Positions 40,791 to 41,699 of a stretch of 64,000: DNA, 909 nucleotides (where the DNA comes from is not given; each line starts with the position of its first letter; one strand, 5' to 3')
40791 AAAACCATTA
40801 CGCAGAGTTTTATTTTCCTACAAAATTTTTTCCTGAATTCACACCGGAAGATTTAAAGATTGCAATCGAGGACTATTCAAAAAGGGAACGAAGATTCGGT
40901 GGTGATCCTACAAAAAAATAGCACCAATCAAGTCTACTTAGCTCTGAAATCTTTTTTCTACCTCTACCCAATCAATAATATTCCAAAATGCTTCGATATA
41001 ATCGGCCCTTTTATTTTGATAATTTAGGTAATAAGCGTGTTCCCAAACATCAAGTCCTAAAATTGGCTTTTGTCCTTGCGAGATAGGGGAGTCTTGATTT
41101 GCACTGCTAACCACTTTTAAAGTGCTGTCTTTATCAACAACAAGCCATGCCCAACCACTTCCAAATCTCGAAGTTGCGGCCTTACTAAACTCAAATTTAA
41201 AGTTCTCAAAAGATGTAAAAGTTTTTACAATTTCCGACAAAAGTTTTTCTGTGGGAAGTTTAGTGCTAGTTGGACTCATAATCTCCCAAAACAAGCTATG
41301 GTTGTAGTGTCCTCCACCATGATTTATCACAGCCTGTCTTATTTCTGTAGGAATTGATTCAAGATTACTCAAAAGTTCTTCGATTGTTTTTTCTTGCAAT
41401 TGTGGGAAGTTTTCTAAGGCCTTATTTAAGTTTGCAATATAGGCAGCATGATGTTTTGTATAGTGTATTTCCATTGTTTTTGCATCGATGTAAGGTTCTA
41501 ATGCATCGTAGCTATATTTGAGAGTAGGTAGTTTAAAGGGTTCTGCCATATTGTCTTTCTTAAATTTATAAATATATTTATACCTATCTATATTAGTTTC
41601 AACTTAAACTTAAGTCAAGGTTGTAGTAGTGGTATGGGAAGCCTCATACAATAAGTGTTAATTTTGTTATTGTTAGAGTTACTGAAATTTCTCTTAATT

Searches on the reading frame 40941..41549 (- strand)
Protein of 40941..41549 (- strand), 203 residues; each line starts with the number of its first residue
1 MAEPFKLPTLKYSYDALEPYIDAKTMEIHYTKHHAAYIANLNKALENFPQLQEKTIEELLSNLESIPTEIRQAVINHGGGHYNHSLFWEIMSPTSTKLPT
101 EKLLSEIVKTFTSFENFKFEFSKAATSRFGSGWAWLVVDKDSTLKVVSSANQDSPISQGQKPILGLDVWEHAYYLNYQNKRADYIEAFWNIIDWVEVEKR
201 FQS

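Call 76: search_protein_families(library=pfam, proteins=[window:40941-41549:-], max_evalue=0.00001)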
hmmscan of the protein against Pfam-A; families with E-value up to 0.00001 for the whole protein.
window:40941-41549:- (203 aa): 2 families
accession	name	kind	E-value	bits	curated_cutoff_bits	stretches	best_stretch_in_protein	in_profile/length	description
PF02777.23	Sod_Fe_C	-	2e-42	143.8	20.9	1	99-200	1-102/102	Iron/manganese superoxide dismutases, C-terminal domain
PF00081.27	Sod_Fe_N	-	1.6e-29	102.6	27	1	5-92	2-82/82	Iron/manganese superoxide dismutases, alpha-hairpin domain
